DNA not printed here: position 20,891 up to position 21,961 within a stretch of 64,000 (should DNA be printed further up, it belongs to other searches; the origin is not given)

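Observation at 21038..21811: Fic-fold protein with a catalytically degenerate core motif, divergent from the dcw promoter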

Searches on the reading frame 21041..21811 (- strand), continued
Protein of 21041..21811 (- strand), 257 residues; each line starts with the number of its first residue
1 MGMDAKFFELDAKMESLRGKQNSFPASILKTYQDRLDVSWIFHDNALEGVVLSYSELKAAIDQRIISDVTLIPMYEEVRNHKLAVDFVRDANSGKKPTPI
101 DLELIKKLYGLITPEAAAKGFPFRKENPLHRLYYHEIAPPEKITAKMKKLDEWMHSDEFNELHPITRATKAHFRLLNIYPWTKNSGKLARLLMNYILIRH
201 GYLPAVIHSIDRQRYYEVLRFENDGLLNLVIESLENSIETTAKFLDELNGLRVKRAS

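Call 32: find_encoding_contigs(protein=P0277, flank=6000, max_places=2)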
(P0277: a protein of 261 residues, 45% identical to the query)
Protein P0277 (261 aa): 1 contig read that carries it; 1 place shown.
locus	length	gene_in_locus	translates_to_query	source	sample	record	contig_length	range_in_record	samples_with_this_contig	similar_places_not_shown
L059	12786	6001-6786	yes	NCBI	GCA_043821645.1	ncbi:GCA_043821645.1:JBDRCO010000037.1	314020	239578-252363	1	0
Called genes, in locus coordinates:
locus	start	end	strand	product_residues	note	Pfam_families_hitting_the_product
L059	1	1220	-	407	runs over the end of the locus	PF07969:Amidohydro_3, PF01979:Amidohydro_1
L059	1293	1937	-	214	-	-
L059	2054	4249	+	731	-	PF04055:Radical_SAM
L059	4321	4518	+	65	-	-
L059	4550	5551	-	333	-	PF00291:PALP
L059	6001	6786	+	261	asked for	PF02661:Fic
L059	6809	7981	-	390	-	-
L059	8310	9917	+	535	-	PF25062:ARM_TT21_N (faint), PF21033:RMD1-3 (faint), PF13424:TPR_12 (faint), PF13428:TPR_14 (faint), PF13431:TPR_17 (faint), PF14559:TPR_19 (faint), PF25063:ARM_TT21_C (faint), PF13432:TPR_16 (weak), +8 more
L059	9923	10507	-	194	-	PF13577:SnoaL_4 (faint)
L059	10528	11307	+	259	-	-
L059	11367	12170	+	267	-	PF03781:FGE-sulfatase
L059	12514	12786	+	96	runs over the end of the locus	-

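Call 33: find_encoding_contigs(protein=P0124, flank=6000, max_places=2)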
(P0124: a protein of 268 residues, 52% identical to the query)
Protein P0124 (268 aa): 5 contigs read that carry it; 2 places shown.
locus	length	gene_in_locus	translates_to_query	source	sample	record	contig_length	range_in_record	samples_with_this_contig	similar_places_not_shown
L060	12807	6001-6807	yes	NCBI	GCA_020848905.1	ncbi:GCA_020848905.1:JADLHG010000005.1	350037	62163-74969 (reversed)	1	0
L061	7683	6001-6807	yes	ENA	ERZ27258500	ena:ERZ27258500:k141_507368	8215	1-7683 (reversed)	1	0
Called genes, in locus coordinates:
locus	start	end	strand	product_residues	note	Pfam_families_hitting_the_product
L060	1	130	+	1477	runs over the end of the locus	PF16313:DUF4953 (faint)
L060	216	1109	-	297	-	PF13679:Methyltransf_32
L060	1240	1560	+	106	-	-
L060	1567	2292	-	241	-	-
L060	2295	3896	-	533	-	-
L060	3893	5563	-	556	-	-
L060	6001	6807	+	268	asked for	PF02661:Fic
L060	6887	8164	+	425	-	PF00278:Orn_DAP_Arg_deC, PF01168:Ala_racemase_N, PF02784:Orn_Arg_deC_N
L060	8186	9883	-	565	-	PF16697:Yop-YscD_cpl, PF00498:FHA, PF01590:GAF, PF13185:GAF_2 (weak), PF13492:GAF_3 (weak), PF00211:Guanylate_cyc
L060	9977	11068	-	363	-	PF03739:LptF_LptG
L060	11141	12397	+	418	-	PF05221:AdoHcyase, PF00670:AdoHcyase_NAD, PF02826:2-Hacid_dh_C, PF07991:KARI_N (weak)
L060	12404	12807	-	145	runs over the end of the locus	-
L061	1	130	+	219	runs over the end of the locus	?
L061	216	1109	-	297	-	PF13679:Methyltransf_32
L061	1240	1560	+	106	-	-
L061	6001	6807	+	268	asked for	PF02661:Fic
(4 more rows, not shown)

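Call 34: find_encoding_contigs(protein=P0309, flank=6000, max_places=2)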
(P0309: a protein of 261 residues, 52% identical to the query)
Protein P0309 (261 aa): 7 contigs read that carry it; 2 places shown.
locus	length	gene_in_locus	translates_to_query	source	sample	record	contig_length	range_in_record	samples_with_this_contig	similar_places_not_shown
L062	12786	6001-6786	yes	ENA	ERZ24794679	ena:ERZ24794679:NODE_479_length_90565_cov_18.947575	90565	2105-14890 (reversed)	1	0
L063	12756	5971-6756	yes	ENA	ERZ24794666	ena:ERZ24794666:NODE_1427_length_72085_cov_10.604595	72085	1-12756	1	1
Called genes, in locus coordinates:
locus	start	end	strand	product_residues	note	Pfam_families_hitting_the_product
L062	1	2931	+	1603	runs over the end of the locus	-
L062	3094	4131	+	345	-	PF04307:YdjM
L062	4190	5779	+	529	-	PF18884:TSP3_bac (weak), PF28492:Beta_helix_4 (weak)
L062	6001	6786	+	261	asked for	PF02661:Fic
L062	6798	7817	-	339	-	PF03739:LptF_LptG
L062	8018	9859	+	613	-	PF00027:cNMP_binding, PF05157:MshEN, PF00437:T2SSE, PF13191:AAA_16 (weak)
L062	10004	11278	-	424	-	-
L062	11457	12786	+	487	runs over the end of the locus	PF00072:Response_reg, PF00158:Sigma54_activat, PF14532:Sigma54_activ_2, PF07728:AAA_5, PF25601:AAA_lid_14, PF02954:HTH_8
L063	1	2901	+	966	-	?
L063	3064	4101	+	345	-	PF04307:YdjM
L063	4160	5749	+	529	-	PF18884:TSP3_bac (weak), PF28492:Beta_helix_4 (weak)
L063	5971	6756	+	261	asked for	PF02661:Fic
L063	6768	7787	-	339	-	PF03739:LptF_LptG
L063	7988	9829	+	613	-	PF00027:cNMP_binding, PF05157:MshEN, PF00437:T2SSE, PF13191:AAA_16 (weak)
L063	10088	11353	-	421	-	-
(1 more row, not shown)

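Call 35: list_cluster_members(proteins=[P0131, P0136, P0138, P0145, P0150, P0155, P0161, P0181, P0215, P0231])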
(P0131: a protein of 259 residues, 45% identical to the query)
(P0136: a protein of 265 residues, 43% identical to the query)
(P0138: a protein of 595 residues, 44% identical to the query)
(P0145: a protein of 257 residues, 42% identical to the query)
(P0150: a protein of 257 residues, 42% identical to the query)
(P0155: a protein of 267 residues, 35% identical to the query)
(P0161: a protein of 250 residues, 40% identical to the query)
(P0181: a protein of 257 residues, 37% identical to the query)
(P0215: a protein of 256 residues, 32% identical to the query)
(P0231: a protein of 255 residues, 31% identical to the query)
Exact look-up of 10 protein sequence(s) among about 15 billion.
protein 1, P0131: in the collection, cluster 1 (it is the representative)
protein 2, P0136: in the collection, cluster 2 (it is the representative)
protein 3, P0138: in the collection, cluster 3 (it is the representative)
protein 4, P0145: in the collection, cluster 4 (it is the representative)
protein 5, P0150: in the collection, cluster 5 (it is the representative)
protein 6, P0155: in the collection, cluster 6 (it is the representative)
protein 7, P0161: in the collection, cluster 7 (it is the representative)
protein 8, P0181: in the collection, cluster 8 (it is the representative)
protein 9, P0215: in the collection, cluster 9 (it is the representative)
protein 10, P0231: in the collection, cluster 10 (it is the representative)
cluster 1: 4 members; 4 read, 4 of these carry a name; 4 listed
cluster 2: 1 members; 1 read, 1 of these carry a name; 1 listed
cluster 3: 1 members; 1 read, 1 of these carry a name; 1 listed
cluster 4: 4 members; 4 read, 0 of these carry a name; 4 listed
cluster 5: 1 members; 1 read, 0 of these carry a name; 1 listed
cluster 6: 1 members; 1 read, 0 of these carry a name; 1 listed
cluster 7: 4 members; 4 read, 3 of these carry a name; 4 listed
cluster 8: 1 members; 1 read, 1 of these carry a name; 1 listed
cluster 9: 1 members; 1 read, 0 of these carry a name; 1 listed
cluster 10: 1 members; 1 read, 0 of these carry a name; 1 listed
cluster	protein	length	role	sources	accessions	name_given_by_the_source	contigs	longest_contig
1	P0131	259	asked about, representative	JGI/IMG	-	Fic family protein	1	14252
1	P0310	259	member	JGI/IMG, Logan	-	Fic family protein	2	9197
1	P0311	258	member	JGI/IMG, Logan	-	Fic family protein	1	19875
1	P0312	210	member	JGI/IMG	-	Fic family protein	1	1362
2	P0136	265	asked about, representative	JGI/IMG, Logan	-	Fic family protein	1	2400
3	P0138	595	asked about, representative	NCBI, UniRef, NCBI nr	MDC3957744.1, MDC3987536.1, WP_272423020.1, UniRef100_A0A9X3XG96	Fic family protein [Polyangium jinanense] | Fic family protein n=1 Tax=Polyangium jinanense TaxID=2829994 RepID=A0A9X3XG96_9BACT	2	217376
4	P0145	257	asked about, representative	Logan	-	-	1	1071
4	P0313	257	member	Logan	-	-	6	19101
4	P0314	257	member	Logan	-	-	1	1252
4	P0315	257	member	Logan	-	-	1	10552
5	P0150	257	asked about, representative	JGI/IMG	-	-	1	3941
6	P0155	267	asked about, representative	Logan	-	-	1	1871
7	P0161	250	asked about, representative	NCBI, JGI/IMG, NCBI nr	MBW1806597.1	MAG: Fic family protein [Deltaproteobacteria bacterium] | Fic family protein [Deltaproteobacteria bacterium]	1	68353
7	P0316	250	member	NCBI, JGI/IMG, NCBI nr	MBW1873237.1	MAG: Fic family protein [Deltaproteobacteria bacterium] | Fic family protein [Deltaproteobacteria bacterium]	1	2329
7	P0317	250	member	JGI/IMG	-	Fic family protein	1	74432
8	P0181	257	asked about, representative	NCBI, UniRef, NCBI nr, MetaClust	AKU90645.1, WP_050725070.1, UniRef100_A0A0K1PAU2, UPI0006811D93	Fic family protein [Vulgatibacter incomptus] | Fic family protein, putative n=1 Tax=Vulgatibacter incomptus TaxID=1391653 ... | status=active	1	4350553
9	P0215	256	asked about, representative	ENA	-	-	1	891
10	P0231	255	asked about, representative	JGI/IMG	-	-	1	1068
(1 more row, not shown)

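Call 36: find_encoding_contigs(protein=P0138, flank=8000, max_places=2)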
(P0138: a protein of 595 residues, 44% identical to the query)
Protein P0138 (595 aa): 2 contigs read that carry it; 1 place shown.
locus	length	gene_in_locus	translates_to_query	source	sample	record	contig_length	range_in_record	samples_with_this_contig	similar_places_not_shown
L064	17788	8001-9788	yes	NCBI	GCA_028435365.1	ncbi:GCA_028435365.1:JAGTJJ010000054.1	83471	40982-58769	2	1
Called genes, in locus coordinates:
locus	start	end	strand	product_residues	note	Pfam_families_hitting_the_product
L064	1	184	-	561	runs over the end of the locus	PF01642:MM_CoA_mutase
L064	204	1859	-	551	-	PF05157:MshEN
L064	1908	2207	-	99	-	PF04977:DivIC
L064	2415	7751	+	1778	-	PF00069:Pkinase, PF07714:PK_Tyr_Ser-Thr, PF13174:TPR_6 (faint), PF13181:TPR_8 (faint), PF13424:TPR_12 (faint), PF13428:TPR_14 (faint), PF13432:TPR_16 (faint), PF23914:TPR_CcmH_CycH (faint), +7 more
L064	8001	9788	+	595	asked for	PF02661:Fic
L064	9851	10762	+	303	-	PF00730:HhH-GPD, PF00633:HHH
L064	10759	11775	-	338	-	PF03308:MeaB, PF01656:CbiA (weak), PF02492:cobW (faint)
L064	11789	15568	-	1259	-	PF27156:RP005_N, PF07992:Pyr_redox_2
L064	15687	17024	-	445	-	PF00289:Biotin_carb_N, PF02222:ATP-grasp, PF02786:CPSase_L_D2, PF07478:Dala_Dala_lig_C, PF02785:Biotin_carb_C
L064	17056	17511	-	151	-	PF00364:Biotin_lipoyl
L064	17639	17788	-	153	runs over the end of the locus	PF01220:DHquinase_II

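Call 37: find_encoding_contigs(protein=P0181, flank=8000, max_places=2)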
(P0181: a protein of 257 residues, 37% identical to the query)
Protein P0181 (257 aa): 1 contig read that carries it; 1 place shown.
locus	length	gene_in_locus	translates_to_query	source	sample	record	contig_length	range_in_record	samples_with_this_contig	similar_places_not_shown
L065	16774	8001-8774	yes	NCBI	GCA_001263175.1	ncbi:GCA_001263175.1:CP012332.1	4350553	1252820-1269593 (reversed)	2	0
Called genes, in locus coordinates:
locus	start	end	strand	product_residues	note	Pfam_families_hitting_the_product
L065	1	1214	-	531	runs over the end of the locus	PF03065:Glyco_hydro_57, PF09210:BE_C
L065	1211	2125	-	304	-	PF16258:DUF4912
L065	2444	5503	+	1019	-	PF03710:GlnE, PF08335:GlnD_UR_UTase, PF10335:DUF294_C (faint), PF03710:GlnE, PF08335:GlnD_UR_UTase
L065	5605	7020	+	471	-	PF01734:Patatin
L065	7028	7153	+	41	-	-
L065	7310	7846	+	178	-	PF14114:DUF4286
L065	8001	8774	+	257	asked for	PF02661:Fic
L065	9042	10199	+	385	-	PF01368:DHH, PF02272:DHHA1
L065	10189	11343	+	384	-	PF00266:Aminotran_5, PF01212:Beta_elim_lyase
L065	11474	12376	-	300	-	PF00348:polyprenyl_synt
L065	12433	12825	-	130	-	PF00072:Response_reg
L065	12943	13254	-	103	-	PF02609:Exonuc_VII_S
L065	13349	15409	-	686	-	PF13742:tRNA_anti_2, PF01336:tRNA_anti-codon, PF02601:Exonuc_VII_L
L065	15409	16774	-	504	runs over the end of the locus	PF16697:Yop-YscD_cpl, PF00498:FHA, PF07719:TPR_2 (faint), PF14559:TPR_19 (faint)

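Call 43: search_solved_structures(query=A1, max_evalue=0.001, show_alignments=0)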
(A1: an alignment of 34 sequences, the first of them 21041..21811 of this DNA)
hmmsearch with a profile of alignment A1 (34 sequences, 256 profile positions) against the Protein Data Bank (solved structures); distinct sequences matched with E-value up to 0.001: 30.
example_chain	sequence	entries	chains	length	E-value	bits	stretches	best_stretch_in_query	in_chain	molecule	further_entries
6i7h_A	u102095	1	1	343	3.3e-39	137.8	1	5-237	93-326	Adenosine monophosphate-protein transferase FICD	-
6i7g_A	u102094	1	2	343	7.7e-39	136.5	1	5-237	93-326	Adenosine monophosphate-protein transferase FICD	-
4u04_A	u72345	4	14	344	7.8e-39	136.5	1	5-237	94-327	Adenosine monophosphate-protein transferase FICD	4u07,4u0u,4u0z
6i7j_A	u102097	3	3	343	8.7e-39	136.4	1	5-237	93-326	Adenosine monophosphate-protein transferase FICD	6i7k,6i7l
6i7i_A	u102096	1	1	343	8.8e-39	136.3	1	5-237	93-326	Adenosine monophosphate-protein transferase FICD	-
7b7z_A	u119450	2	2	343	1.6e-38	135.5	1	5-237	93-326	Protein adenylyltransferase FICD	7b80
4u0s_A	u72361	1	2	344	1.1e-37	132.8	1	5-237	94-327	Adenosine monophosphate-protein transferase FICD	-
6zmd_B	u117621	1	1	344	1.2e-37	132.7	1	5-237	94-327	Protein adenylyltransferase FICD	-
9yz5_A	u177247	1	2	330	1.4e-37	132.5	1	5-234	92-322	Protein adenylyltransferase FICD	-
5jj6_A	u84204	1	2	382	2e-32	115.5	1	11-247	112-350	Adenosine monophosphate-protein transferase FICD homolog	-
5jj7_A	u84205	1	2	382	3.1e-31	111.6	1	11-247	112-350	Adenosine monophosphate-protein transferase FICD homolog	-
3cuc_A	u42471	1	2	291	2.1e-30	108.9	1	7-219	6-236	Protein of unknown function with a Fic domain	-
4x2e_A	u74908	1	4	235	1.4e-14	57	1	18-207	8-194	Fic family protein putative filamentation induced by cAMP protein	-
4x2c_A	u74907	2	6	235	3.2e-13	52.6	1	18-207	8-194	Fic family protein putative filamentation induced by cAMP protein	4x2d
7xux_A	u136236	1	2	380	6.1e-12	48.4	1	58-221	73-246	Fido domain-containing protein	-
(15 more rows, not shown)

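Call 47: predict_structure(alignment_id=A2)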
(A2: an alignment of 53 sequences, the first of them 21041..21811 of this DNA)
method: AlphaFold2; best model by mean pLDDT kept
length: 257 residues; sequences in the alignment: 53
mean_pLDDT: 87.6   pTM: 0.88
mean pLDDT of the five models: 87.6, 85.2, 85.1, 83.8, 82.9
residues with pLDDT >= 90: 137; 70-90: 101; 50-70: 18; < 50: 1
segments of 3 or more residues with pLDDT < 50: none
pLDDT, mean of each block of 10 residues (from residue 1): 86 94 89 88 85 76 70 84 94 83 95 89 80 73 96 96 96 94 91 96 90 88 90 94 87 64
secondary structure, 60 per line:
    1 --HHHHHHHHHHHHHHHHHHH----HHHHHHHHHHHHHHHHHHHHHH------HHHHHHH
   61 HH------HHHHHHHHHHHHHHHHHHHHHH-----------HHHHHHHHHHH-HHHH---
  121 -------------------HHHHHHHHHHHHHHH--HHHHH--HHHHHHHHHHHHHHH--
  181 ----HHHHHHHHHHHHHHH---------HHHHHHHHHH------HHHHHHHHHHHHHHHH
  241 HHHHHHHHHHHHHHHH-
elements in order: H3-21 H26-47 H54-62 H69-90 H102-112 H114-117 H140-154 H157-161 H164-178 H185-199 H209-218 H225-256
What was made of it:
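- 21038..21811 (-): Coding sequence of the Fic-fold protein. It is 257 aa from the ATG at 21811; the likelier start is the ATG at 21805, giving 255 aa. AF2 pLDDT 87.6 (call 47).
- On Fic/Fido fold superfamily (Pfam PF02661): The AF2 model has pLDDT 87.6 and pTM 0.88 (call 47).
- AF2 pLDDT 87.6 and pTM 0.88 (call 47).
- Tried and rejected: The run with a 53-sequence alignment was used instead (call 47).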

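Call 50: fold_search(model_id=the predicted structure, library=pdb)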
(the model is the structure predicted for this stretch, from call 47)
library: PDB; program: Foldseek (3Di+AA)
matches with E <= 10: 260; with E <= 0.001: 55
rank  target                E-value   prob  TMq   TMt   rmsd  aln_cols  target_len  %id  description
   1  4u04_A                1.4e-10  1.00  0.76  0.63   2.7       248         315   22  Structure of a eukaryotic fic domain containing protein (released 2014-12-10)
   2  6i7i                  2.2e-10  1.00  0.80  0.62   3.1       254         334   25  Crystal structure of dimeric FICD mutant K256A complexed with MgATP (released 2019-09-25)
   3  4u04_B                3.2e-10  1.00  0.75  0.61   3.6       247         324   25  Structure of a eukaryotic fic domain containing protein (released 2014-12-10)
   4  4u0u_A                4.2e-10  1.00  0.80  0.63   3.3       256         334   24  Wild type eukaryotic fic domain containing protein with ADP (released 2014-12-10)
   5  6i7k                  4.6e-10  1.00  0.79  0.62   3.0       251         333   25  Crystal structure of monomeric FICD mutant L258D complexed with MgATP (released 2019-09-25)
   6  6i7g_B                4.6e-10  1.00  0.81  0.62   3.1       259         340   24  Crystal structure of dimeric wild type FICD complexed with ATP (released 2019-09-25)
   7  7b7z_A                4.8e-10  1.00  0.81  0.62   2.7       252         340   23  DeAMPylation complex of monomeric FICD and AMPylated BiP (state 1) (released 2021-07-07)
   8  4u0z_G                6.1e-10  1.00  0.80  0.64   2.7       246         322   22  Eukaryotic Fic Domain containing protein with bound APCPP (released 2014-12-10)
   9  4u0z_B                6.4e-10  1.00  0.80  0.64   2.8       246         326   22  Eukaryotic Fic Domain containing protein with bound APCPP (released 2014-12-10)
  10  9yz5_A                6.4e-10  1.00  0.79  0.63   3.1       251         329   25  human FicD bound with farnesyl pyrophosphate (released 2026-02-25)
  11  6zmd_B                6.7e-10  1.00  0.81  0.64   2.7       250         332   23  Crystal structure of HYPE covalently tethered to BiP bound to AMP-PNP (released 2021-04-14)
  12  6i7l                  6.7e-10  1.00  0.80  0.63   3.0       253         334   24  Crystal structure of monomeric FICD mutant L258D complexed with MgAMP-PNP (released 2019-09-25)
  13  4u07_A                7.7e-10  1.00  0.80  0.65   2.7       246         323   22  ATP bound to eukaryotic FIC domain containing protein (released 2014-12-10)
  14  4u0z_E                8.1e-10  1.00  0.81  0.64   2.7       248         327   22  Eukaryotic Fic Domain containing protein with bound APCPP (released 2014-12-10)
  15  4u0z_C                1.0e-09  1.00  0.80  0.64   2.7       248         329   22  Eukaryotic Fic Domain containing protein with bound APCPP (released 2014-12-10)
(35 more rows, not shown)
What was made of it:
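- On Fic/Fido fold superfamily (Pfam PF02661): Foldseek to FICD structures gives E about 1e-10 and TM 0.76-0.81 normalised to the query (call 50).
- Foldseek TM 0.76-0.81 to FICD and 0.76 to BT_2513 (call 50).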
